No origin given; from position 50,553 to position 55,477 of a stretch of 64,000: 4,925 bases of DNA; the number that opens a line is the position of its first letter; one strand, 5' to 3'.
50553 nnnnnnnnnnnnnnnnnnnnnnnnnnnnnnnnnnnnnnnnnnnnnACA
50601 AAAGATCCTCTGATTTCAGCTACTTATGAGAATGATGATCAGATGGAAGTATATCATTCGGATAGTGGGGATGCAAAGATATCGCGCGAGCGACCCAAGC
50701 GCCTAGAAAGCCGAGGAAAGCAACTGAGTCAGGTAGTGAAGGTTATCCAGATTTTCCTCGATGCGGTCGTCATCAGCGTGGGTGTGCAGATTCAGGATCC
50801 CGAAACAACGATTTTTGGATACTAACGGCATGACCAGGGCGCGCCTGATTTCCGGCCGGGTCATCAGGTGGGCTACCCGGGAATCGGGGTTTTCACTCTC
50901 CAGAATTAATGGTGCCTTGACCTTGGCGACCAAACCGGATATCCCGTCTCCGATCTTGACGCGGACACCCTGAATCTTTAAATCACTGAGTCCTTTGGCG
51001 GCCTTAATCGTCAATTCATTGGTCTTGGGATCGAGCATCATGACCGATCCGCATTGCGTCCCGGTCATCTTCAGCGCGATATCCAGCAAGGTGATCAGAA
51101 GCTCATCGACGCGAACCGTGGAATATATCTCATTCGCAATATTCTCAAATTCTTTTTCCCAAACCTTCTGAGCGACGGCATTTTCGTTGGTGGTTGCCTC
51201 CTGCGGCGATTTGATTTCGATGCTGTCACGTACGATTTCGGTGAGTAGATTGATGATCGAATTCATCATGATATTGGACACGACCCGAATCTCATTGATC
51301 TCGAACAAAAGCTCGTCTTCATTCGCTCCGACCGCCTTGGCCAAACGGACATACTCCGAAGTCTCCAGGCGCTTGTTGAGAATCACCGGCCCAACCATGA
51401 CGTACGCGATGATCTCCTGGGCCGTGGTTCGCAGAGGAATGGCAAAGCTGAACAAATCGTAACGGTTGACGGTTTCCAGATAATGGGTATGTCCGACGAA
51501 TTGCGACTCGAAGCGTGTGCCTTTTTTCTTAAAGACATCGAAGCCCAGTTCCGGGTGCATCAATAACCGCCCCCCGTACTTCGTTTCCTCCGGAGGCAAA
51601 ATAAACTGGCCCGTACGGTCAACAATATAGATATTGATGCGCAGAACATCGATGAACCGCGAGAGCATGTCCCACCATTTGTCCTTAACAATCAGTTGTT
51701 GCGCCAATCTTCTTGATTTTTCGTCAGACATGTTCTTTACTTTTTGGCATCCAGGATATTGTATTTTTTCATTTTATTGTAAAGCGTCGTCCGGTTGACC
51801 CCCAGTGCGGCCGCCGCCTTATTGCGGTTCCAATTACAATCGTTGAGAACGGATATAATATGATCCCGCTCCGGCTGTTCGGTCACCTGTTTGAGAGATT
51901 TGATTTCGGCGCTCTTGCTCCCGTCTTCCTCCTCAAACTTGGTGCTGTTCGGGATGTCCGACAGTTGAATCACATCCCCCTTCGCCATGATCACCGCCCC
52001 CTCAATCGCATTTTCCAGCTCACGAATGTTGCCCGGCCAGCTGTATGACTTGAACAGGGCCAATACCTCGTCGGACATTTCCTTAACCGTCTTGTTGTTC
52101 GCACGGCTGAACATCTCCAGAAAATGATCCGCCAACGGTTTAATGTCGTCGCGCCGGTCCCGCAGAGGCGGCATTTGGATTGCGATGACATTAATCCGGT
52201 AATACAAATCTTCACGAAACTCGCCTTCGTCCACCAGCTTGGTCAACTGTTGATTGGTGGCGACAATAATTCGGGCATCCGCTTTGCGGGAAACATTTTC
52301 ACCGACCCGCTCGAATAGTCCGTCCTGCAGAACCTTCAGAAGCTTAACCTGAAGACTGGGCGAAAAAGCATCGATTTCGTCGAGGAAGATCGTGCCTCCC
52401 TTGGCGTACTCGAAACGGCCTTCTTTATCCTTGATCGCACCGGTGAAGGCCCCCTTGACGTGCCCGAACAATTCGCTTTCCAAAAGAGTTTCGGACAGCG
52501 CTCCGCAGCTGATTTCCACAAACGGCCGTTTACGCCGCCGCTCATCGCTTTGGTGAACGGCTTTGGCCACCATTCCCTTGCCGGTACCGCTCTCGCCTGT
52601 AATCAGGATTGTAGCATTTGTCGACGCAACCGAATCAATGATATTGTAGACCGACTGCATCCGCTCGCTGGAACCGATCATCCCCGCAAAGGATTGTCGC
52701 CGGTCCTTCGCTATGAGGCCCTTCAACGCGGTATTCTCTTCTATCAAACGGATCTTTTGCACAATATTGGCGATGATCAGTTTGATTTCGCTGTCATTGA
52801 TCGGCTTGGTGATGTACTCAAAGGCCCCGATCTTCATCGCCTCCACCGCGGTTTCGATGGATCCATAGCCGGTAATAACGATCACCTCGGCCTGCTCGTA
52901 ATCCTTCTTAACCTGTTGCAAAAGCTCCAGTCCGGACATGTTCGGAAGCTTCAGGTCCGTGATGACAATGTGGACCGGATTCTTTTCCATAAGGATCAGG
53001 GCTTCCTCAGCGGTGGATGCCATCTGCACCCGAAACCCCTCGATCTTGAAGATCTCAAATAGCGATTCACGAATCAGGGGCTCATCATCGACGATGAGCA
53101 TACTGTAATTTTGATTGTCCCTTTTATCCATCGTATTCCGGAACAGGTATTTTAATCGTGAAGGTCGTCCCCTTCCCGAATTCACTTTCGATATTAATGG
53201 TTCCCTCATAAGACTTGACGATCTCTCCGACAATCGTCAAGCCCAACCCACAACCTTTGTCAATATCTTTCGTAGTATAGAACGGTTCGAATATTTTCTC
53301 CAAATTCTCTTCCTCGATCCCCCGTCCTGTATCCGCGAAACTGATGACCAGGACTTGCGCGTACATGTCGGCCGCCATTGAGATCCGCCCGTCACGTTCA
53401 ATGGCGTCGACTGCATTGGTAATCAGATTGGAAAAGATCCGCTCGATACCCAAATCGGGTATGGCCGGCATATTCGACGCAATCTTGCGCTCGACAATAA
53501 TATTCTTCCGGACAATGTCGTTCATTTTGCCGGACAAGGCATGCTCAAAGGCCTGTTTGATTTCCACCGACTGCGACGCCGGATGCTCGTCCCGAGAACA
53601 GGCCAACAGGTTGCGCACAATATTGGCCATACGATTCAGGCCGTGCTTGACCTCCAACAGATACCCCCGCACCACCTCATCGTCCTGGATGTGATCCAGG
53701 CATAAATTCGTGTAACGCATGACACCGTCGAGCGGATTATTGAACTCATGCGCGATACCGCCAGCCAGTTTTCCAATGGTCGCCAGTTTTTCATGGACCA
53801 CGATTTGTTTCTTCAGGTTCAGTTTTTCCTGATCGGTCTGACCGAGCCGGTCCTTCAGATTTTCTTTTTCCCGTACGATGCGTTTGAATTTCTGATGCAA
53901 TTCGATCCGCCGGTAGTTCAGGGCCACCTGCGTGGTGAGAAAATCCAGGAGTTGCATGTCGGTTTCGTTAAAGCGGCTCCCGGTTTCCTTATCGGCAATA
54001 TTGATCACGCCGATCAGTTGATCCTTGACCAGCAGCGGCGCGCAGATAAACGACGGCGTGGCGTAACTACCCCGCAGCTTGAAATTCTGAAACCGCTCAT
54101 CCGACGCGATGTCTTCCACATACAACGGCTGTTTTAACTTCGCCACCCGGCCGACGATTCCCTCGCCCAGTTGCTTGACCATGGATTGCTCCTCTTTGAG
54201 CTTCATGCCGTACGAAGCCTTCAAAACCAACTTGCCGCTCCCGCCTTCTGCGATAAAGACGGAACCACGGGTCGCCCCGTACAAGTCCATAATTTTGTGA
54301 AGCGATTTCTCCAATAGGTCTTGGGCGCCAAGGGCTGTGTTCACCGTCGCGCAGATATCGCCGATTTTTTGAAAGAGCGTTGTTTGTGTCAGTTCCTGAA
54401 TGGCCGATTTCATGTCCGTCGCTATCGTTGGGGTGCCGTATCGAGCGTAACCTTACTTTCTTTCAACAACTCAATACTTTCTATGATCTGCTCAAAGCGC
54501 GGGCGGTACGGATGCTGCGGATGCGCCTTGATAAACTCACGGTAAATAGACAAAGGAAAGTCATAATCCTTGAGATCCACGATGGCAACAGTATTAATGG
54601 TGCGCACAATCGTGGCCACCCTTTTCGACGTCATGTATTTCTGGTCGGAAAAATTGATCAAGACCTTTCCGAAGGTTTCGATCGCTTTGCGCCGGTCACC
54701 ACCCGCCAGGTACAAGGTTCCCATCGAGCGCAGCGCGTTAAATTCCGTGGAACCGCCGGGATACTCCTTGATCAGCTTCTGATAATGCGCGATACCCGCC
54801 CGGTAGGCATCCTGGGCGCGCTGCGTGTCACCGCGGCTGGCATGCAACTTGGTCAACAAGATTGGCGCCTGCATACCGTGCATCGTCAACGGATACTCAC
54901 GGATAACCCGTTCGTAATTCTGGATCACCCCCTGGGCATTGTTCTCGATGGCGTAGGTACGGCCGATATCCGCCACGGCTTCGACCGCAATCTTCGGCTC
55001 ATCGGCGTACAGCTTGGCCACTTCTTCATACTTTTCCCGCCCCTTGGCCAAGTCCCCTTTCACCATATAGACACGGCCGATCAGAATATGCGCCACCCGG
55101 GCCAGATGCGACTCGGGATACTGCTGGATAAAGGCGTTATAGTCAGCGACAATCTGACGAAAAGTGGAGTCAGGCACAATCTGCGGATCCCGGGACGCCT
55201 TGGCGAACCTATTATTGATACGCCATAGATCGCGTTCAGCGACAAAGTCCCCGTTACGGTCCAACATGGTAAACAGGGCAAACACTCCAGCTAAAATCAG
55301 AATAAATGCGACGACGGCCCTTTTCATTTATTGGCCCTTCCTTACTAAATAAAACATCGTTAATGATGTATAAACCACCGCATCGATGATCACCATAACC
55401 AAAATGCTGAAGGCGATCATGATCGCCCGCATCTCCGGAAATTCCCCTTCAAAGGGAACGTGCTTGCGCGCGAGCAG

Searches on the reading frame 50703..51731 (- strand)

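Call 31: search_protein_families(library=pfam, proteins=[window:50703-51731:-], max_evalue=0.001)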
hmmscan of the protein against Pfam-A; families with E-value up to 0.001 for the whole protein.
window:50703-51731:- (342 aa): 4 families
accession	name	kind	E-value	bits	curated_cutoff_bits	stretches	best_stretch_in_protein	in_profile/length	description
PF10114.15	PocR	-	1.2e-11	45.1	23.9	1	13-168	2-155/162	Sensory domain found in PocR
PF13185.12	GAF_2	-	2.7e-11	44.3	28.6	1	208-341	4-134/136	GAF domain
PF01590.32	GAF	-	1.7e-10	42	22.4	1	209-320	3-112/133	GAF domain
PF13492.12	GAF_3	-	3.6e-08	34.3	27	1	208-341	2-126/129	GAF domain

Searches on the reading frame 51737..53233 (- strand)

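Call 31: search_protein_families(library=pfam, proteins=[window:51737-53233:-], max_evalue=0.001)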
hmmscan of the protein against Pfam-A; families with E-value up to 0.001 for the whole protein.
window:51737-53233:- (498 aa): 13 families
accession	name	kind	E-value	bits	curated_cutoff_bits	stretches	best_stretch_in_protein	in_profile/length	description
PF00158.32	Sigma54_activat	-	8.4e-67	224.5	20.2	1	185-353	1-168/168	Sigma-54 interaction domain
PF00072.30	Response_reg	-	1.9e-29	102.5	30.2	1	46-153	2-109/111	Response regulator receiver domain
PF25601.1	AAA_lid_14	-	2.6e-28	98.1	27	1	358-441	1-84/87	AAA+ ATPase lid domain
PF14532.12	Sigma54_activ_2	-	3e-21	76.5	25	1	186-357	1-138/138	Sigma-54 interaction domain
PF02954.25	HTH_8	-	1.3e-13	50.8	22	1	453-491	4-42/42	Bacterial regulatory protein, Fis family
PF00004.35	AAA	-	7.8e-10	39.8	21.2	1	209-328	1-110/131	ATPase family associated with various cellular activities (AAA)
PF07724.20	AAA_2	-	9.3e-08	32.7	27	1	207-339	4-136/166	AAA domain (Cdc48 subfamily)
PF07728.20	AAA_5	-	1.8e-07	31.7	22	1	209-330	2-125/139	AAA domain (dynein-related subfamily)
PF18024.7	HTH_50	-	2.4e-06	27.6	27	1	445-493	2-49/50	Helix-turn-helix domain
PF13191.12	AAA_16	-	3.9e-05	24.6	32.6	1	187-262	4-85/167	AAA ATPase domain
PF01078.27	Mg_chelatase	-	0.00015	21.7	20.3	0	265-328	93-158/207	Magnesium chelatase, subunit ChlI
PF13401.12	AAA_22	-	0.00017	22.3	27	0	205-247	4-45/130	AAA domain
PF13556.12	HTH_30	-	0.00039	20.6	27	1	463-490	8-35/59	PucR C-terminal helix-turn-helix domain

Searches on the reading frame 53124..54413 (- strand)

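Call 31: search_protein_families(library=pfam, proteins=[window:53124-54413:-], max_evalue=0.001)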
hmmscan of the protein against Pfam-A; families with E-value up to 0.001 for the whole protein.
window:53124-54413:- (429 aa): 6 families
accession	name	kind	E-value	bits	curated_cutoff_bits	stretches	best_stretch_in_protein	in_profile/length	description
PF02518.31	HATPase_c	-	1.1e-25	90.6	26.4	1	322-425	5-110/111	Histidine kinase-, DNA gyrase B-, and HSP90-like ATPase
PF13185.12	GAF_2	-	5.7e-17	62.6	28.6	1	30-165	4-133/136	GAF domain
PF01590.32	GAF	-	2.3e-16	61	22.4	1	31-165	3-131/133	GAF domain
PF13492.12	GAF_3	-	3.3e-13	50.6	27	1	31-165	3-125/129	GAF domain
PF00512.31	HisKA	-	5.9e-09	36.3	26.9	1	214-277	3-65/66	His Kinase A (phospho-acceptor) domain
PF14501.12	HATPase_c_5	-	4e-08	33.5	22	1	322-412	5-92/102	GHKL domain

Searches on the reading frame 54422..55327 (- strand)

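Call 31: search_protein_families(library=pfam, proteins=[window:54422-55327:-], max_evalue=0.001)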
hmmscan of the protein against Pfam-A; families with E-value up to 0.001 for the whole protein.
window:54422-55327:- (301 aa): 9 families
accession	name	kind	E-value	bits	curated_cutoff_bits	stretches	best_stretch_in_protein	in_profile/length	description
PF13174.12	TPR_6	-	4.3e-12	46.3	26.3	0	202-227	6-31/33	Tetratricopeptide repeat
PF07719.23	TPR_2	-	2.4e-10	40.2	27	0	79-107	3-31/34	Tetratricopeptide repeat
PF13428.12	TPR_14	-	7.9e-08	32.7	23.5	0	79-115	3-39/44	Tetratricopeptide repeat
PF13424.12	TPR_12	-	2.7e-06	27.9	30.1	0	165-223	9-72/77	Tetratricopeptide repeat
PF09976.15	TPR_21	-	1e-05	25.8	25.5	0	58-110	57-109/193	Tetratricopeptide repeat-like domain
PF13432.12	TPR_16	-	2.9e-05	24.9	32.7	0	76-111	30-65/65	Tetratricopeptide repeat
PF00515.34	TPR_1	-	0.0001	22.4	27.8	0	198-223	3-28/34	Tetratricopeptide repeat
PF13525.12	YfiO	-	0.00019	21.7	25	0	90-198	18-129/203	Outer membrane lipoprotein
PF13181.12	TPR_8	-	0.00097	19.6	25.7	0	80-109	4-33/34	Tetratricopeptide repeat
